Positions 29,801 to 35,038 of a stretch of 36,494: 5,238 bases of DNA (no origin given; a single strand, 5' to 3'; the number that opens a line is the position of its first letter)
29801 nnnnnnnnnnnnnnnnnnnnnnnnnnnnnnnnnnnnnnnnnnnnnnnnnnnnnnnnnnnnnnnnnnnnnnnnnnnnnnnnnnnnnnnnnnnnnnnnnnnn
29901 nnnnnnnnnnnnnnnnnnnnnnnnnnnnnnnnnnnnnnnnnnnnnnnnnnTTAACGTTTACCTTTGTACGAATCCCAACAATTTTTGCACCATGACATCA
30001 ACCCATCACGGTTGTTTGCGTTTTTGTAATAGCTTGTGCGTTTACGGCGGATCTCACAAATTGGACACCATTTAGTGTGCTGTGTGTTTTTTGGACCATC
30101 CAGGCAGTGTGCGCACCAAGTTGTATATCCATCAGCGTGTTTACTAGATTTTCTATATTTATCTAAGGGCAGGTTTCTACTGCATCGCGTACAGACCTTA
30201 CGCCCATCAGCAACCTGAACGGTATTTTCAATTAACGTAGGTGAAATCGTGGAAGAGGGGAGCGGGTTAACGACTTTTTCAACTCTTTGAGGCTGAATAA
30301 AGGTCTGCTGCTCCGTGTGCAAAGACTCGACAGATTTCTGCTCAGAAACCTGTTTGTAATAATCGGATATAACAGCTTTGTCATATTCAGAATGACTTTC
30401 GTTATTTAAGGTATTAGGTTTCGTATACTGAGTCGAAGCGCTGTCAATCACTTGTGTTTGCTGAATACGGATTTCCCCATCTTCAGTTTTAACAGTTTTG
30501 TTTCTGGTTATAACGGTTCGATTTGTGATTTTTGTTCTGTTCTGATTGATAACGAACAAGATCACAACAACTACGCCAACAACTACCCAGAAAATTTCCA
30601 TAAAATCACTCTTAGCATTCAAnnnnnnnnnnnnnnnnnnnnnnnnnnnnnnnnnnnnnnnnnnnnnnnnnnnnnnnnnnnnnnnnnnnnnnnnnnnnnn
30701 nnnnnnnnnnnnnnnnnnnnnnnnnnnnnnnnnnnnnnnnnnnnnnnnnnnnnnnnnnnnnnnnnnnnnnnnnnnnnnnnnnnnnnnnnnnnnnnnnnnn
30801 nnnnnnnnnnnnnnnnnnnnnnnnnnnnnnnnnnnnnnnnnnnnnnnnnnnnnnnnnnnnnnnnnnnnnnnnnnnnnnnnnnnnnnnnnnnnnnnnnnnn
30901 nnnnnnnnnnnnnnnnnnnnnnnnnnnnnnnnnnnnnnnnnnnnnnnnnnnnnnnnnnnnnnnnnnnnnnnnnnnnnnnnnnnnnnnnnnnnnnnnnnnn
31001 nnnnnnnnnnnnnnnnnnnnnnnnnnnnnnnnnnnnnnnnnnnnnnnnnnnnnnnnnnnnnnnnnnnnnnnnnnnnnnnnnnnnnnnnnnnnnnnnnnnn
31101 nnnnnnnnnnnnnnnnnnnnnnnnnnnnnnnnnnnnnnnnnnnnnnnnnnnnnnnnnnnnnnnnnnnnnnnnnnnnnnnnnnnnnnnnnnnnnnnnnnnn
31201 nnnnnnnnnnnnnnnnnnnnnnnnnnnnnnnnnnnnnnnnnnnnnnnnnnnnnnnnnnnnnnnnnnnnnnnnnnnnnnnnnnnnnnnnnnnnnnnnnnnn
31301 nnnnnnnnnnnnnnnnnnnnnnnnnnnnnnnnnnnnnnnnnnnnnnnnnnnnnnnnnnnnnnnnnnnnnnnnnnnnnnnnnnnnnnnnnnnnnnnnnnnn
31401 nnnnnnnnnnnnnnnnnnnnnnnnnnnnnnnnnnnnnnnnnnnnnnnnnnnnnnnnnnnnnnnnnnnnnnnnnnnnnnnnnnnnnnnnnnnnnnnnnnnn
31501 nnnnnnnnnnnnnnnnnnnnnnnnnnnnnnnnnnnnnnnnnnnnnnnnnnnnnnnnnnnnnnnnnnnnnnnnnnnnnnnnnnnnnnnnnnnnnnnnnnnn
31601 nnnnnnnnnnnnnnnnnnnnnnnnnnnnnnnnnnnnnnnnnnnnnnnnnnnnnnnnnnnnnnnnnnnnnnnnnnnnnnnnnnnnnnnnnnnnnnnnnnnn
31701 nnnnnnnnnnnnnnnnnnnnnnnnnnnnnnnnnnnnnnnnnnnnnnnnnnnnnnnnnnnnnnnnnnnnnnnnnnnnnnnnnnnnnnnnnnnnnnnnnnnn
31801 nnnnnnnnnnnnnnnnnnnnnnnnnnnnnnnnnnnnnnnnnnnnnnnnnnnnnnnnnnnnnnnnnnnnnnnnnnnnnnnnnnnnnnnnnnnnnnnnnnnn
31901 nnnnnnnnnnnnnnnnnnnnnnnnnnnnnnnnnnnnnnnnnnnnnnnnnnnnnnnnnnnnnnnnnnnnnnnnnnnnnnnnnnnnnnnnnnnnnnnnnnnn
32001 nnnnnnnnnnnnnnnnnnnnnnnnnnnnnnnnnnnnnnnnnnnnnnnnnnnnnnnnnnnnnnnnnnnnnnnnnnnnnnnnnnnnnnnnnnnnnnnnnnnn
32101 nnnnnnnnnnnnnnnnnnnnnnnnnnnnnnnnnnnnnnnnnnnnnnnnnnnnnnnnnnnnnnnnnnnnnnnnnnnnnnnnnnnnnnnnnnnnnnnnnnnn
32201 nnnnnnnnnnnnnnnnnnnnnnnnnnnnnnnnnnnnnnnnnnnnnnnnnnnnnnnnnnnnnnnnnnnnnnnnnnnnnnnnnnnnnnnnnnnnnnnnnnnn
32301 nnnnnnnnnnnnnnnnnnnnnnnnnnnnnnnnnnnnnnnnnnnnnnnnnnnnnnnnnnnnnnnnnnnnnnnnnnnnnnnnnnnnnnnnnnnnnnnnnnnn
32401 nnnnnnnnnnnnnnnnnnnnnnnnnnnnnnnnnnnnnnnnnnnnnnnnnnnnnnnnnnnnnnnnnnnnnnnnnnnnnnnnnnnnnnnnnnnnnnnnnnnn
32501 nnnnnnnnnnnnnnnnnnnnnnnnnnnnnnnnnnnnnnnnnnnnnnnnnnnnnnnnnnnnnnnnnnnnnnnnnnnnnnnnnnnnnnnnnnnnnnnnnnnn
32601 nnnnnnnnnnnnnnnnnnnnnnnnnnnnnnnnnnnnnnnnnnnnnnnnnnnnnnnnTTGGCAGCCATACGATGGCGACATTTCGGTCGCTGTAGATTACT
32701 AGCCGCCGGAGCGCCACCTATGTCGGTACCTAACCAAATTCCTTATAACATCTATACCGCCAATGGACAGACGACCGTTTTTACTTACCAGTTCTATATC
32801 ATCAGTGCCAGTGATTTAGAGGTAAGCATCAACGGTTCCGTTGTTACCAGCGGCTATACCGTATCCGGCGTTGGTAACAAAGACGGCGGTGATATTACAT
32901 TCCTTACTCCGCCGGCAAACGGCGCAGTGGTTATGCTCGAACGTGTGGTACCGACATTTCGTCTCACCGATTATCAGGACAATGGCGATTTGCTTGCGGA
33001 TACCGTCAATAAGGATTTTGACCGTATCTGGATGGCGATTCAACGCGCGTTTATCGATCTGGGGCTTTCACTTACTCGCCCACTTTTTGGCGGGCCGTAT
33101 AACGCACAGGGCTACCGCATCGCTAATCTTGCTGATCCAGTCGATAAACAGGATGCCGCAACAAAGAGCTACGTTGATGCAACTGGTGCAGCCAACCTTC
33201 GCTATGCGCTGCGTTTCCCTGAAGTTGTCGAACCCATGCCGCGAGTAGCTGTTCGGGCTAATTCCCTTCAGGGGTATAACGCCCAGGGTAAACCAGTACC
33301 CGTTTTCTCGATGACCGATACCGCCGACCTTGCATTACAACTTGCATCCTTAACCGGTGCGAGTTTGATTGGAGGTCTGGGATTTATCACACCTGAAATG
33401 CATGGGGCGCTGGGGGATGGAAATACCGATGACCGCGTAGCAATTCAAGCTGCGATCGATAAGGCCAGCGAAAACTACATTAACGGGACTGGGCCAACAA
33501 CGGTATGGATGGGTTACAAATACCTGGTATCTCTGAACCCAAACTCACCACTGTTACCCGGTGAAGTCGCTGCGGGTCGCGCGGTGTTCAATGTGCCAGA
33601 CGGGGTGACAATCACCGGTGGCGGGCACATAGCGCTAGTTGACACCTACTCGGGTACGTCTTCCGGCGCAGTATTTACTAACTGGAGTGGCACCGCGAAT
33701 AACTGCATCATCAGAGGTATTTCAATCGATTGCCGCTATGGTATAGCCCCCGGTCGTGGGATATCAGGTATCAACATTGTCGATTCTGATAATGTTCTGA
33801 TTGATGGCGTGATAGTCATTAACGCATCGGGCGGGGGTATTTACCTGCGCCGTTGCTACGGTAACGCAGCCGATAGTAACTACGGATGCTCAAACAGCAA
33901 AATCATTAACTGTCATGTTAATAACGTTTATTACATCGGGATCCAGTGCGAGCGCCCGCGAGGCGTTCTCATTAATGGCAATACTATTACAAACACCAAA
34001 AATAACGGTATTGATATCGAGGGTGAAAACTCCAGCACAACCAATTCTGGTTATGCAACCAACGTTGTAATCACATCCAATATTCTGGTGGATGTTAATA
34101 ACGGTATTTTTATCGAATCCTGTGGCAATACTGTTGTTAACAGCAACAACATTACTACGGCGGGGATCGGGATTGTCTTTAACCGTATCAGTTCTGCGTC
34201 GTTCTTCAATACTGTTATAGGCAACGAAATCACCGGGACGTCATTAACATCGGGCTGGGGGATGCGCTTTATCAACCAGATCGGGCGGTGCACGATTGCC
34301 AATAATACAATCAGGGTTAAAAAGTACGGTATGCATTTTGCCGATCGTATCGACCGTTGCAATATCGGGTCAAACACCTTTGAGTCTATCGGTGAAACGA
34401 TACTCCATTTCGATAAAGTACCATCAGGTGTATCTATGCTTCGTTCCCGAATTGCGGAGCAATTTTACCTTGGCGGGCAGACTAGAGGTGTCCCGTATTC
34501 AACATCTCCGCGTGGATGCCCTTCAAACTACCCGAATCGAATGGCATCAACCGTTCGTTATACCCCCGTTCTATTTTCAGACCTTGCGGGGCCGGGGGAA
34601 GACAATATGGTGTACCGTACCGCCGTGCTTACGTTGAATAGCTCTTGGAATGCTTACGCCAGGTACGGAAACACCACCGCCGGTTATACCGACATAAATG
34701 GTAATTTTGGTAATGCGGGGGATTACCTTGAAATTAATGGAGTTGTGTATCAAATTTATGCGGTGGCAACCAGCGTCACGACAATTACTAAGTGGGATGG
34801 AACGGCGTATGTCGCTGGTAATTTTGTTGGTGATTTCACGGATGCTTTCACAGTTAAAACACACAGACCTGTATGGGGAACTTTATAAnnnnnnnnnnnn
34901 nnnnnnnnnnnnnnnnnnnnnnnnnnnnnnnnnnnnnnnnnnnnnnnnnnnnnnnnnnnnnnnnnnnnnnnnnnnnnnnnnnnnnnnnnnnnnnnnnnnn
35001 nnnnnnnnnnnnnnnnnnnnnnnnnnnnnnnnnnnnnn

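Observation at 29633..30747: AT-rich convergent accessory cassette between gp16 and terminase: 2-TM protein plus membrane-anchored tandem zinc-ribbon protein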

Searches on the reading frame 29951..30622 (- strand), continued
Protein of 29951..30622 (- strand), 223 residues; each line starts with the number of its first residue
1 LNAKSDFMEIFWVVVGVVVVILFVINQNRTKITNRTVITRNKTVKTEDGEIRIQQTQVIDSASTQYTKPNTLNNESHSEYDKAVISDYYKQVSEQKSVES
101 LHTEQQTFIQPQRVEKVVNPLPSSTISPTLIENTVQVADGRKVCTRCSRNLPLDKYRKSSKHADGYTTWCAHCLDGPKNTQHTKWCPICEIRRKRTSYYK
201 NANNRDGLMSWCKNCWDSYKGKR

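Call 76: fold_search(model_id=the predicted structure, library=pdb)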
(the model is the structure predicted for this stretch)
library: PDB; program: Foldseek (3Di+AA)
matches with E <= 10: 161; with E <= 0.001: 0
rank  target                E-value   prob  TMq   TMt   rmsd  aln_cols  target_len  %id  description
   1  4tw1_M                2.0e+00  0.30  0.14  0.11   5.1        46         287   17  Crystal structure of the octameric pore complex of the Staphylococcus aureus Bi-component Toxin LukGH (released 2014-11-12)
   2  1vko                  2.2e+00  0.80  0.13  0.06   4.7        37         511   14  Crystal structure of inositol-3-phosphate synthase (ce21227) from Caenorhabditis elegans at 2.30 A resolution (released 2004-08-17)
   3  1zbd_B                2.2e+00  0.35  0.15  0.24   3.3        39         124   20  STRUCTURAL BASIS OF RAB EFFECTOR SPECIFICITY: CRYSTAL STRUCTURE OF THE SMALL G PROTEIN RAB3A COMPLEXED WITH THE EFFECT (released 1999-04-02)
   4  9i5v_W                2.2e+00  0.28  0.14  0.26   6.6        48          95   21  70S P. gingivalis ribosome erm-delta-porN strain (released 2025-08-20)
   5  9q6c_A                2.2e+00  0.15  0.15  0.15  20.5       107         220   12  Cryo-EM structure of octameric COMMD-like protein MBK5214510 from Flavobacteriaceae bacterium (released 2025-10-01)
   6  7ypo_A                2.3e+00  0.25  0.11  0.08  17.0        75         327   13  Cryo-EM structure of baculovirus LEF-3 in complex with ssDNA (released 2023-01-25)
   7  8jc7_A                2.5e+00  0.54  0.15  0.08   8.9        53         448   15  Cryo-EM structure of Vibrio campbellii alpha-hemolysin (released 2023-09-27)
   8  3o44_A                2.6e+00  0.44  0.15  0.06   8.9        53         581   13  Crystal Structure of the Vibrio cholerae Cytolysin (HlyA) Heptameric Pore (released 2011-04-20)
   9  6qcw_B                2.6e+00  0.12  0.13  0.05   5.7        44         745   11  Crystal structure of influenza B polymerase initiation state with capped 14-mer RNA primer (released 2019-06-05)
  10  6qcx_B                2.6e+00  0.12  0.12  0.05   5.7        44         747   11  Crystal structure of influenza B polymerase initiation state with capped 15-mer RNA primer (released 2019-06-05)
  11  8fkz_LE               2.6e+00  0.09  0.09  0.19  13.6       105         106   16  Human nucleolar pre-60S ribosomal subunit (State G) (released 2023-07-12)
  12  8rn2_B                2.7e+00  0.10  0.12  0.05   5.9        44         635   11  Monomeric apo-influenza B polymerase, encapsidase conformation (released 2024-09-11)
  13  4tw1_E                2.9e+00  0.66  0.16  0.12   3.7        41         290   15  Crystal structure of the octameric pore complex of the Staphylococcus aureus Bi-component Toxin LukGH (released 2014-11-12)
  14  9m8o_C                2.9e+00  0.35  0.13  0.16   5.0        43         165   16  Cryo-EM structure of bacteriophage NF5 baseplate (released 2025-12-17)
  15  7yl9_H                3.1e+00  0.57  0.15  0.06   4.1        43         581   12  Cryo-EM structure of complete transmembrane channel E289A mutant Vibrio cholerae Cytolysin (released 2022-08-31)
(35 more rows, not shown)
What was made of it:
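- Tried and rejected: The alignments of the hairpin to pore-forming-toxin stems (E >= 2) were rejected as evidence (call 76).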

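Call 86: list_cluster_members(proteins=[window:29951-30601:-, window:29633-29926:+, P0006])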
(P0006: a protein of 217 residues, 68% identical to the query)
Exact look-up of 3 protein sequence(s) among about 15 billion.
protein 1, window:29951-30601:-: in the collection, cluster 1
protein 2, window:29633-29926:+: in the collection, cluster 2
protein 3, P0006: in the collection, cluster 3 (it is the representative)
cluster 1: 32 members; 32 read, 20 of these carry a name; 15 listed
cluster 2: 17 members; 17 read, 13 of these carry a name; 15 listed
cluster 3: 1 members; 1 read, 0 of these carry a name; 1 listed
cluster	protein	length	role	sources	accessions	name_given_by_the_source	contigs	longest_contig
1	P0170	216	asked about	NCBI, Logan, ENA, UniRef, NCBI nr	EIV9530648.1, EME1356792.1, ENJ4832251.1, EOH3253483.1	TPA: hypothetical protein ACS3VG_004136 [Klebsiella aerogenes] | hypothetical protein n=1 Tax=Klebsiella TaxID=570 RepID=UPI000452E0CD | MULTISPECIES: hypothetical protein [Klebsiella]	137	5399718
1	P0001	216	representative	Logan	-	-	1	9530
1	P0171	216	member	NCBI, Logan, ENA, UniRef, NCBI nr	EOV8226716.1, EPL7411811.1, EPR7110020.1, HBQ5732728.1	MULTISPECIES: hypothetical protein [Klebsiella] | hypothetical protein n=1 Tax=Klebsiella TaxID=570 RepID=UPI00090807FB | hypothetical protein [Klebsiella aerogenes]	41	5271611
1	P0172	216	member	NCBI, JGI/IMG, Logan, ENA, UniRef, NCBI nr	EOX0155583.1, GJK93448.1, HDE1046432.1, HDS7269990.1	hypothetical protein ACO3BK_001769 [Klebsiella pneumoniae] | hypothetical protein n=1 Tax=Klebsiella pneumoniae TaxID=573 RepID=UPI0007CD39B7 | hypothetical protein [Klebsiella pneumoniae]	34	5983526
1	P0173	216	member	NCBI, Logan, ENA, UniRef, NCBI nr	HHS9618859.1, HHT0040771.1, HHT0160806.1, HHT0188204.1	TPA: hypothetical protein ACTXAA_000431 [Raoultella planticola] | hypothetical protein n=1 Tax=Klebsiella TaxID=570 RepID=UPI0011E45D26 | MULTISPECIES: hypothetical protein [Klebsiella]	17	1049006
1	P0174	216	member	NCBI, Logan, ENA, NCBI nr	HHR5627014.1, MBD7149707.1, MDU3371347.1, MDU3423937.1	MAG: hypothetical protein E7F31_00415 [Klebsiella pneumoniae] | hypothetical protein [Klebsiella pneumoniae]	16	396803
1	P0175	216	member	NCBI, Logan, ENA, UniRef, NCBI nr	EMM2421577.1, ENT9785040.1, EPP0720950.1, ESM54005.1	hypothetical protein VSS07_03050 [Klebsiella pneumoniae] | hypothetical protein n=1 Tax=Klebsiella pneumoniae TaxID=573 RepID=UPI0003BE11C1 | hypothetical protein [Klebsiella pneumoniae]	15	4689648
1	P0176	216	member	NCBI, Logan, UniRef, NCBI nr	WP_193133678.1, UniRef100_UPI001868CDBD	hypothetical protein [Klebsiella grimontii] | hypothetical protein n=1 Tax=Klebsiella grimontii TaxID=2058152 RepID=UPI001868CDBD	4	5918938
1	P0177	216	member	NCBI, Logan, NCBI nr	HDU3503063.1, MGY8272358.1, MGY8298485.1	hypothetical protein L1Q84_05615 [Klebsiella pneumoniae] | hypothetical protein [Klebsiella pneumoniae]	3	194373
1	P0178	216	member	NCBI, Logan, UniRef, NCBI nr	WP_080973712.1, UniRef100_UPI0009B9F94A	hypothetical protein [Klebsiella aerogenes] | hypothetical protein n=1 Tax=Klebsiella aerogenes TaxID=548 RepID=UPI0009B9F94A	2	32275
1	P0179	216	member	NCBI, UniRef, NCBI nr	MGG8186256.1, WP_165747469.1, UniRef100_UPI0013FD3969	hypothetical protein [Klebsiella aerogenes] | hypothetical protein n=1 Tax=Klebsiella aerogenes TaxID=548 RepID=UPI0013FD3969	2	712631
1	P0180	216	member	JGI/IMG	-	hypothetical protein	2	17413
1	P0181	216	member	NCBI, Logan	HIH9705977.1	TPA: hypothetical protein ACYU8A_005016 [Klebsiella pneumoniae]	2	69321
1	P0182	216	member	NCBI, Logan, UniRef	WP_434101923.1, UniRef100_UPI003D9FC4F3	hypothetical protein [Klebsiella quasipneumoniae] | hypothetical protein n=1 Tax=Klebsiella quasipneumoniae TaxID=1463165 RepID=UPI003D9FC4F3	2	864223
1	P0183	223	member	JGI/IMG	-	hypothetical protein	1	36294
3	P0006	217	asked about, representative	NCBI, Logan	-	-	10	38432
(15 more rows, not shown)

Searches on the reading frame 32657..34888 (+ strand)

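Call 88: search_protein_families(library=pfam, proteins=[window:32657-34888:+], max_evalue=0.01)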
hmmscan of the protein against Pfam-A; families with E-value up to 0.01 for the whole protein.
window:32657-34888:+ (743 aa): 4 families
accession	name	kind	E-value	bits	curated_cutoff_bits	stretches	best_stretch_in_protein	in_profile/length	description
PF03906.20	Phage_T7_tail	-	1.5e-11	44.6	25.2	1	30-176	8-151/157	Phage T7 tail fibre protein, N-terminal domain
PF13229.12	Beta_helix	-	5.3e-08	33.1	25.9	1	338-509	3-146/158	Right handed beta helix region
PF05048.19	NosD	-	4e-05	23.6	23.6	1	466-575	67-169/212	Periplasmic copper-binding protein (NosD)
PF12218.14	End_N_terminal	-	0.0096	16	26.3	0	251-281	1-32/67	N terminal extension of bacteriophage endosialidase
